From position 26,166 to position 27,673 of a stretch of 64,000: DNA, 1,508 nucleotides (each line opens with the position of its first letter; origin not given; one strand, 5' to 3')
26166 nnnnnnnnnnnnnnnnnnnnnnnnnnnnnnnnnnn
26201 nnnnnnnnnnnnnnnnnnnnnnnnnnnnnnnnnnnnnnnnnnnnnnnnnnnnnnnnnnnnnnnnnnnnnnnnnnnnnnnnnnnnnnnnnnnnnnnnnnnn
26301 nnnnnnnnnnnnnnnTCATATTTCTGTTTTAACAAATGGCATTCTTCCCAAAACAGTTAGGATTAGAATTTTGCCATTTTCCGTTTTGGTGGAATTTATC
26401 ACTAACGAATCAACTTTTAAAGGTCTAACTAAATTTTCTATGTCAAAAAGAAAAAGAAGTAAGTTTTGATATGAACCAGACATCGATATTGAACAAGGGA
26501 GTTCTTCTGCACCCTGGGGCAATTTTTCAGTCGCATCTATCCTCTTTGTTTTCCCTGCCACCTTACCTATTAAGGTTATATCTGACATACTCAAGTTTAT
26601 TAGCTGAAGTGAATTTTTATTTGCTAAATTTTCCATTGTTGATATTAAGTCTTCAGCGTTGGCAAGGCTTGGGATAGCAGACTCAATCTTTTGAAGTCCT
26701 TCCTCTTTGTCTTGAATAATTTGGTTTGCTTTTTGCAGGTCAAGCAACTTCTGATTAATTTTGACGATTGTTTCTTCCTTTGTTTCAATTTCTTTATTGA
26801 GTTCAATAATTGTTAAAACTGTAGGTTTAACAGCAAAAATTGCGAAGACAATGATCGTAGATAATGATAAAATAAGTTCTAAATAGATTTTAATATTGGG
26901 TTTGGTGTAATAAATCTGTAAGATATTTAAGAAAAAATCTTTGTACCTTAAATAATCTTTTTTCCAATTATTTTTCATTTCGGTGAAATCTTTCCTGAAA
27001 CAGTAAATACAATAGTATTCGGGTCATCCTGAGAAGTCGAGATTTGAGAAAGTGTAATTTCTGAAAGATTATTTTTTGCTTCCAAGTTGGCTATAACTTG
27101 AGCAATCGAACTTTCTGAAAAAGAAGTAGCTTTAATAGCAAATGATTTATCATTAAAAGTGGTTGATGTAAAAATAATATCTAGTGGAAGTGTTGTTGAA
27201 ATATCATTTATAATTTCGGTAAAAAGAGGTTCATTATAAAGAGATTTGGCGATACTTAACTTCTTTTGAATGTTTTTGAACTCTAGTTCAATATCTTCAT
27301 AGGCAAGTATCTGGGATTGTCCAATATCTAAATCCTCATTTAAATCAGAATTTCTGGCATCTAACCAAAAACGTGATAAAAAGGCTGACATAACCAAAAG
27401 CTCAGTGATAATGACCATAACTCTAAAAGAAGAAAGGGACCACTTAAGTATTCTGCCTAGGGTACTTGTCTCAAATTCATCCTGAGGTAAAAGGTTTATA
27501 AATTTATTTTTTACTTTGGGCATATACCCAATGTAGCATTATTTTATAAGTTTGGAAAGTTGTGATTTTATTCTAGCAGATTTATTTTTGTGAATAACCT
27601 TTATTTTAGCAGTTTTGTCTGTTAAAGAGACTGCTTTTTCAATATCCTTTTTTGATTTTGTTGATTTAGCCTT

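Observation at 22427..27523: pilN-pilO operon extended by a sortase-signal surface protein and three Cys-rich proteins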

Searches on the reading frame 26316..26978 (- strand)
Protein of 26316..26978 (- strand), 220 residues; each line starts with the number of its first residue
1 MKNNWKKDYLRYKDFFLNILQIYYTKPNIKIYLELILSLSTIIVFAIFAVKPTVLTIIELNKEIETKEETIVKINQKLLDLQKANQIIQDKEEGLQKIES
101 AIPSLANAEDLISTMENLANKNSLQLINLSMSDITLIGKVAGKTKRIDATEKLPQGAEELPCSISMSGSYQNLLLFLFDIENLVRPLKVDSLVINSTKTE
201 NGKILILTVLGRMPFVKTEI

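Call 3: search_protein_families(library=pfam, proteins=[window:26316-26978:-], max_evalue=1)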
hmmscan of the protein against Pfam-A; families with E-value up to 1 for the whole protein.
window:26316-26978:- (220 aa): 6 families
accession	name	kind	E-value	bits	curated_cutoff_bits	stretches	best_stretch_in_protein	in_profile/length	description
PF04350.18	PilO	-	3.8e-08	34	22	1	61-206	5-133/145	Pilus assembly protein, PilO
PF04977.20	DivIC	-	0.017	15.4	28.9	1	41-88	3-50/80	Septum formation initiator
PF17376.7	DUF5398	-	0.022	15.6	28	1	59-110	5-56/80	Family of unknown function (DUF5398)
PF06103.16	DUF948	-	0.024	15.3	37.2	1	39-115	10-87/89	Bacterial protein of unknown function (DUF948)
PF10741.14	T2SSM_b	-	0.024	15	21.7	1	157-200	48-91/111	Type II secretion system (T2SS), protein M subtype b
PF25610.1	HR1_TOCA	-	0.4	11.4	27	1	73-121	17-68/90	TOCA family HR1 domain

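Call 4: search_protein_families(library=ncbifam, proteins=[window:26316-26978:-], max_evalue=1)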
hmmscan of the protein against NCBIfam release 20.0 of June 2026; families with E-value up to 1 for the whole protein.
window:26316-26978:- (220 aa): 4 families
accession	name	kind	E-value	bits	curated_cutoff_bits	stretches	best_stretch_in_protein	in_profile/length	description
NF040576.1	T2SS_GspM_XpsM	equivalog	3.5e-05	23.5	60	1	35-199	5-155/180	type II secretion system protein GspM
NF033187.0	internalin_J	exception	0.012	13.8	1700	1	36-149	15-123/846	class 1 internalin InlJ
NF008671.0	PRK11675.1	equivalog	0.021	15.2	62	1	77-125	32-75/95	LexA regulated protein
NF006544.0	PRK09039.1-3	equivalog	0.021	14.4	362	1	32-122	16-107/343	peptidoglycan -binding protein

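Call 60: search_solved_structures(query=window:26316-26978:-, max_evalue=1)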
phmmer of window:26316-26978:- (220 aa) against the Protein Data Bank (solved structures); distinct sequences matched with E-value up to 1: 3.
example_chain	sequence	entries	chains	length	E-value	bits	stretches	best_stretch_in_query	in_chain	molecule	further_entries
3jc8_Oa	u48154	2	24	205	0.00074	22.6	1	86-208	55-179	PilO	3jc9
2k48_A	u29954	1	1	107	0.67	13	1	51-105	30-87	Nucleoprotein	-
7xfr_B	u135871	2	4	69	0.71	12.9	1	60-102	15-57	Autophagy-related protein 16-1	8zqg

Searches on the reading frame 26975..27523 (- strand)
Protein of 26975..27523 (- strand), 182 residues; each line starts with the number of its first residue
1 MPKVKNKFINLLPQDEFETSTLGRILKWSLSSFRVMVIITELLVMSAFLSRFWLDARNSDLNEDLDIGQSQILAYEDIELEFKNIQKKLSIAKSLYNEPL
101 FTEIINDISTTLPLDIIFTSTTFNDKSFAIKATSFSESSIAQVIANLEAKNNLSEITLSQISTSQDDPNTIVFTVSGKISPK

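Call 3: search_protein_families(library=pfam, proteins=[window:26975-27523:-], max_evalue=1)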
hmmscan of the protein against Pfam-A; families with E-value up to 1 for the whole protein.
window:26975-27523:- (182 aa): 3 families
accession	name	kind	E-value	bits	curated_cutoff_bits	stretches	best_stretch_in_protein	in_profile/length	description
PF05137.18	PilN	-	6.6e-08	32.9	22.8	1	104-177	2-76/78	Fimbrial assembly protein (PilN)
PF15136.11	UPF0449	-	0.058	14.3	27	1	98-155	12-73/98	Uncharacterised protein family UPF0449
PF07141.16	Phage_term_sma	-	0.096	13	22.8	1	90-129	10-49/174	Putative bacteriophage terminase small subunit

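Call 4: search_protein_families(library=ncbifam, proteins=[window:26975-27523:-], max_evalue=1)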
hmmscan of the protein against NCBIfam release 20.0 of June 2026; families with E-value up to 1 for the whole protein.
window:26975-27523:- (182 aa): 0 families

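Call 61: search_solved_structures(query=window:26975-27523:-, max_evalue=1)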
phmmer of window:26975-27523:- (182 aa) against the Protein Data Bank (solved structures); distinct sequences matched with E-value up to 1: 7.
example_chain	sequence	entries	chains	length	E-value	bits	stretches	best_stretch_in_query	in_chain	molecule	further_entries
9c96_C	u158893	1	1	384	0.2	14.9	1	75-146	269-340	Tapasin-related protein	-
5opi_C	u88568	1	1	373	0.26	14.6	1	80-146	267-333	TAP binding protein-like variant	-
5wer_C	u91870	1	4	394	0.29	14.4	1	80-146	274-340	TAP binding protein related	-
7rno_C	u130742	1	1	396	0.29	14.4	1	80-146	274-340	TAP binding protein-like variant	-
3oip_A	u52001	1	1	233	0.47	13.7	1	55-173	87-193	Cell division control protein 13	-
3oiq_A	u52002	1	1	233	0.47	13.7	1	55-173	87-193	Cell division control protein 13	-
3nws_A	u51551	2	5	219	0.47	13.7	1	55-173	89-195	Cell division control protein 13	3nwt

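Call 63: find_homologous_proteins(query=window:26975-27523:-, max_evalue=0.001)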
Query window:26975-27523:- (182 aa): 192 proteins with E <= 0.001 among 278 candidates; the best 120 are listed.
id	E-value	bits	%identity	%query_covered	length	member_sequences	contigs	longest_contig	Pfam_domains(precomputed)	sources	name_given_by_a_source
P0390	7.9e-107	372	100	100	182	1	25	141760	PF05137.19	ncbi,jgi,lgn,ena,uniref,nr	ncbi:MAG: hypothetical protein UR39_C0003G0045 [Candidatus Woesebacteria bacterium GW2011_GWA1_33_30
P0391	1.1e-81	291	78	99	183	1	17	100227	PF05137.19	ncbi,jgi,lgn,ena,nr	ncbi:MAG TPA: PilN domain-containing protein [Patescibacteria group bacterium]|nr:PilN domain-contai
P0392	3.8e-80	285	76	99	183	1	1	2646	PF05137.19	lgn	-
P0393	2.8e-75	270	71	98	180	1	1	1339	PF05137.19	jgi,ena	-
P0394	1.5e-74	267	70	98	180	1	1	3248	PF05137.19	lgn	-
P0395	6.6e-74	265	70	98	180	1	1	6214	PF05137.19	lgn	-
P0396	2.1e-73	264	70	98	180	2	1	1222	PF05137.19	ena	-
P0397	3.5e-72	260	69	98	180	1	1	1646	PF05137.19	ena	-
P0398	1.1e-71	258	69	98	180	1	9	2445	PF05137.19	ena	-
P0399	2.5e-71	257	68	98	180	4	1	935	PF05137.19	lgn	-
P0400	7.9e-71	255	69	98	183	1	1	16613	PF05137.19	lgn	-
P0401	1.3e-70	254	66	98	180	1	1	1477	PF05137.19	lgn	-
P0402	1.6e-70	254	69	98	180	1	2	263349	PF05137.19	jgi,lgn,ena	jgi:hypothetical protein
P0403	9.3e-63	229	64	98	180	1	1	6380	PF05137.19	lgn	-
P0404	5.6e-59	217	59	99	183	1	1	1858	PF05137.19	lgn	-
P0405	1.3e-58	216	59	98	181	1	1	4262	PF05137.19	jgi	-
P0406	1.4e-57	212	60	98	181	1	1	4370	PF05137.19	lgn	-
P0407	1.6e-57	212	57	98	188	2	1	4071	PF05137.19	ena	-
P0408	1.2e-56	209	58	98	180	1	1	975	PF05137.19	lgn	-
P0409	2.2e-56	208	56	97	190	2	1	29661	PF05137.19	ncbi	ncbi:MAG: PilN domain-containing protein [Microgenomates group bacterium]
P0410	1.3e-55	206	57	100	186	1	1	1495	PF05137.19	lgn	-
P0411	1.4e-55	206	58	98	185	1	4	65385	PF05137.19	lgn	-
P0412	1.5e-55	206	54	100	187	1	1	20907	PF05137.19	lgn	-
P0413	2.1e-55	205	57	99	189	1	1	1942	PF05137.19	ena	-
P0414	2.1e-55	205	56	98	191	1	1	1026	PF05137.19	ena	-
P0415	3.5e-55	204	58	98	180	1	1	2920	PF05137.19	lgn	-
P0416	1.0e-54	203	54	97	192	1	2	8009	PF05137.19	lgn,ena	-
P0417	1.1e-54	203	56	99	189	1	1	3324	PF05137.19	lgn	-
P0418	1.3e-54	203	56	95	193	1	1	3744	PF05137.19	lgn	-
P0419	1.9e-54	202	58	98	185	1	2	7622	PF05137.19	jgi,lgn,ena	-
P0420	1.9e-54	202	58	98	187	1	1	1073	PF05137.19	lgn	-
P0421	2.3e-54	202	53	97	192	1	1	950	PF05137.19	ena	-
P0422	2.4e-54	202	55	98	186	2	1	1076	PF05137.19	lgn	-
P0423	2.9e-54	201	54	100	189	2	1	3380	PF05137.19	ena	-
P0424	4.7e-54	201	57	98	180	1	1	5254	PF05137.19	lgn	-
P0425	5.4e-54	200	56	98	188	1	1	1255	PF05137.19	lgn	-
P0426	7.5e-54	200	55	98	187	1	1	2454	PF05137.19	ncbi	-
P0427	1.3e-53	199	56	98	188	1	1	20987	PF05137.19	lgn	-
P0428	1.6e-53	199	54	100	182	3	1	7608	PF05137.19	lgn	-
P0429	2.1e-53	199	55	100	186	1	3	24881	PF05137.19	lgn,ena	-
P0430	2.7e-53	198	55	98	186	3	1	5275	PF05137.19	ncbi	-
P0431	3.5e-53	198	56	98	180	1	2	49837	PF05137.19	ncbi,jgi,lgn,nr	ncbi:MAG: hypothetical protein ACD_19C00016G0038 [uncultured bacterium]|nr:MAG: hypothetical protein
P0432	3.7e-53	198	56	98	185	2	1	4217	PF05137.19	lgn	-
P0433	5.5e-53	197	56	98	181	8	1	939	PF05137.19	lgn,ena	-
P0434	7.6e-53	197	52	98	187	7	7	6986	PF05137.19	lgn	-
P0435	8.9e-53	197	55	98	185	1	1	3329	PF05137.19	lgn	-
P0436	9.1e-53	197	54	98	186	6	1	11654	PF05137.19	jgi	jgi:hypothetical protein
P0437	1.0e-52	196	55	100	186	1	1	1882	PF05137.19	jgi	jgi:hypothetical protein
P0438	1.2e-52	196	53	98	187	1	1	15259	PF05137.19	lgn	-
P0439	1.2e-52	196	57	96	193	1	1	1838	PF05137.19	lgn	-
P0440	1.6e-52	196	54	97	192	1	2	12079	PF05137.19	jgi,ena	-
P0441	1.9e-52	195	55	98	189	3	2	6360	PF05137.19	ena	-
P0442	2.8e-52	195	57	96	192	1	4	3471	PF05137.19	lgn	-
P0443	3.0e-52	195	55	97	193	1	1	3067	PF05137.19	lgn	-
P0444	3.5e-52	195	57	96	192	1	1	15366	PF05137.19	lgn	-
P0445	3.6e-52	195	53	98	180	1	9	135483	PF05137.19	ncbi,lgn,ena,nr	ncbi:PilN domain-containing protein [Candidatus Microgenomates bacterium]|nr:PilN domain-containing 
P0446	4.3e-52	194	54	98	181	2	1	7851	PF05137.19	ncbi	-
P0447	5.1e-52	194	53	98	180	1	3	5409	PF05137.19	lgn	-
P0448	6.5e-52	194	51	100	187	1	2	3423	PF05137.19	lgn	-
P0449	7.1e-52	194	57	96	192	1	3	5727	PF05137.19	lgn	-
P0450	8.0e-52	193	55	97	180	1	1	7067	PF05137.19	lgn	-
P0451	1.1e-51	193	51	96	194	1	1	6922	PF05137.19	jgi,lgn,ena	-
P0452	1.3e-51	193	52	98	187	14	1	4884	PF05137.19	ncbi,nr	ncbi:MAG: PilN domain-containing protein [Candidatus Woesebacteria bacterium]|nr:PilN domain-contain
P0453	1.3e-51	193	53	97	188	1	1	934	PF05137.19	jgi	-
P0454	1.5e-51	193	53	98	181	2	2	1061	PF05137.19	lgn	-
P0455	1.6e-51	192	51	99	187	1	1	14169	PF05137.19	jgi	-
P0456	1.8e-51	192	53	98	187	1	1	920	PF05137.19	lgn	-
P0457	1.9e-51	192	55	98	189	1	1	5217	PF05137.19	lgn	-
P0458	2.3e-51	192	54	97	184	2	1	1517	PF05137.19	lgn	-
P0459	2.6e-51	192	53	98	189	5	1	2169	PF05137.19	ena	-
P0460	5.0e-51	191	52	100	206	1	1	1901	PF05137.19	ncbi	-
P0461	5.2e-51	191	50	98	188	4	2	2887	PF05137.19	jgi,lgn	jgi:Tfp pilus assembly protein PilN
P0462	6.9e-51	190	53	97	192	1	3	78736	PF05137.19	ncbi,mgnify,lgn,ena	ncbi:MAG: PilN domain-containing protein [Patescibacteria group bacterium]|mgnify:CR=1 FL=1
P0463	8.3e-51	190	53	97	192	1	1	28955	PF05137.19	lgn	-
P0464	9.0e-51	190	53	98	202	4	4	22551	PF05137.19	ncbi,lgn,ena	-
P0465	9.0e-51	190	53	98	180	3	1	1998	PF05137.19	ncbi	-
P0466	1.0e-50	190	52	96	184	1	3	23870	PF05137.19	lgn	-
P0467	1.6e-50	189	54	99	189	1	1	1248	PF05137.19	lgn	-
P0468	1.9e-50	189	54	97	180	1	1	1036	PF05137.19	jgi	jgi:hypothetical protein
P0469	2.1e-50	189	53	97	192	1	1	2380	PF05137.19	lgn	-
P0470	3.6e-50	188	54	92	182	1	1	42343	PF05137.19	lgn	-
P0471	4.5e-50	188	54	99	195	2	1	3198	PF05137.19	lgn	-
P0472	4.6e-50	188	53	100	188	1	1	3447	PF05137.19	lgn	-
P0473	5.0e-50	188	53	98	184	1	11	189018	PF05137.19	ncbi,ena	-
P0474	5.3e-50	188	55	98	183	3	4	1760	PF05137.19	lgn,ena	-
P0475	6.0e-50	187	54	94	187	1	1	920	PF05137.19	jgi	jgi:hypothetical protein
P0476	7.2e-50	187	53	98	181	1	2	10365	PF05137.19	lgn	-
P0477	7.7e-50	187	51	98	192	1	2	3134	PF05137.19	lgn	-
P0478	7.7e-50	187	53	98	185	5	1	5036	PF05137.19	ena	-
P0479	8.2e-50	187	49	98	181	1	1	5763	PF05137.19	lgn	-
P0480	8.7e-50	187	52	97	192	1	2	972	PF05137.19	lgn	-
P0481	9.2e-50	187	54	99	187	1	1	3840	PF05137.19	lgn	-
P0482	9.3e-50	187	55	98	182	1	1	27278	PF05137.19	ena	-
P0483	9.8e-50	187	51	97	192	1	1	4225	PF05137.19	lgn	-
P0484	1.1e-49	186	55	98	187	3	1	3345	PF05137.19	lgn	-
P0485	1.4e-49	186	48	98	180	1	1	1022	PF05137.19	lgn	-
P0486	1.4e-49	186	51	96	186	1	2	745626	PF05137.19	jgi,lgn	jgi:hypothetical protein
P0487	1.4e-49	186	52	100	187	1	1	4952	PF05137.19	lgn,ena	-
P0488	2.0e-49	186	53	98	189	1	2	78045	PF05137.19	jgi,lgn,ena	jgi:Tfp pilus assembly protein PilN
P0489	2.2e-49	185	55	98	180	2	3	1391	PF05137.19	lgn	-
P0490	4.2e-49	185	51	98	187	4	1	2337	PF05137.19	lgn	-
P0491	5.1e-49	184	49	98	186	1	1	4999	PF05137.19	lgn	-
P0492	6.3e-49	184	51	99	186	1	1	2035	PF05137.19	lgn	-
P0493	8.2e-49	184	54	98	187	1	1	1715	PF05137.19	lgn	-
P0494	8.4e-49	184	55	98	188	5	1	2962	PF05137.19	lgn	-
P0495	1.2e-48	183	51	98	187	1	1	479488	PF05137.19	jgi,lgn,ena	-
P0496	1.5e-48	183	52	98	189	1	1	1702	PF05137.19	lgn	-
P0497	1.6e-48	183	54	98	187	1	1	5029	PF05137.19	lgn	-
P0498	2.3e-48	182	53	99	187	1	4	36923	PF05137.19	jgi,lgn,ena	-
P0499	3.9e-48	181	53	98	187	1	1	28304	PF05137.19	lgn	-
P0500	5.6e-48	181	48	98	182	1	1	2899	PF05137.19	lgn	-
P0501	6.6e-48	181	52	100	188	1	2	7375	PF05137.19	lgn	-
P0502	9.0e-48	180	51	98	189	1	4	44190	PF05137.19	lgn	-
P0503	1.0e-47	180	54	98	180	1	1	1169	PF05137.19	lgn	-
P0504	1.1e-47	180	49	98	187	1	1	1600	PF05137.19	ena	-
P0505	2.6e-47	179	49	97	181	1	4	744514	PF05137.19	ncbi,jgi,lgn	-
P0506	2.8e-47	179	49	96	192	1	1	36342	PF05137.19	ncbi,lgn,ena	-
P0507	4.3e-47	178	50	96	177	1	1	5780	PF05137.19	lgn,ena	-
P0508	7.2e-47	177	50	94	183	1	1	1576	PF05137.19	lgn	-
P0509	7.7e-47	177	53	98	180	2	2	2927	PF05137.19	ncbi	-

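Call 66: find_related_loci(query=A3, collection=metagenome_contigs, flank=7000)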
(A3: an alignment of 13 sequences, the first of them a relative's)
Query A3 (182 aa) in metagenome_contigs; peptide patterns used: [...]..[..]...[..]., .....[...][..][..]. (x = any residue, [..] = any of these).
599 stretches matched a pattern (row limit reached: there are more); 526 encode a relative of the query (tblastn E <= 1e-3); the best 80 are kept; 80 distinct loci.
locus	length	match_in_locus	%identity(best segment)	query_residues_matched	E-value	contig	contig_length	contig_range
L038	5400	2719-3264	100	1-182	1e-116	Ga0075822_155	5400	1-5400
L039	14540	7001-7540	78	1-180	4e-90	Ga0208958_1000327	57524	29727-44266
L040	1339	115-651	71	1-179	1e-89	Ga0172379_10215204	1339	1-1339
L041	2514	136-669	70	1-178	2e-83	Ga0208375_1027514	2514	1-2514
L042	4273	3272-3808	69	1-179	2e-80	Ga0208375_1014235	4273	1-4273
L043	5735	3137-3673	69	1-179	7e-79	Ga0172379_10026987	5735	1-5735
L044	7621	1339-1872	58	1-178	2e-63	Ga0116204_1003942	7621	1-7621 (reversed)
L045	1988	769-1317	54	1-182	2e-63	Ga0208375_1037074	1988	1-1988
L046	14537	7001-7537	55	1-178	9e-62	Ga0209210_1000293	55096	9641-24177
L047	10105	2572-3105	56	1-178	2e-61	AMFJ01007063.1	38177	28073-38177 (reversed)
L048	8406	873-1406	54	1-178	9e-60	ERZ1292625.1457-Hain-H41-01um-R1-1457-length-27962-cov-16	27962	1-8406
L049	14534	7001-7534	54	1-178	2e-59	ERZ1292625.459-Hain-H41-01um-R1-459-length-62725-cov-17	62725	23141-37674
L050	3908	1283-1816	52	1-178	3e-59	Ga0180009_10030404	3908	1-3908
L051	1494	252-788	53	1-179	2e-61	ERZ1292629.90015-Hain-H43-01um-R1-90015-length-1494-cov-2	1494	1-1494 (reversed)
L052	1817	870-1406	53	1-179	1e-60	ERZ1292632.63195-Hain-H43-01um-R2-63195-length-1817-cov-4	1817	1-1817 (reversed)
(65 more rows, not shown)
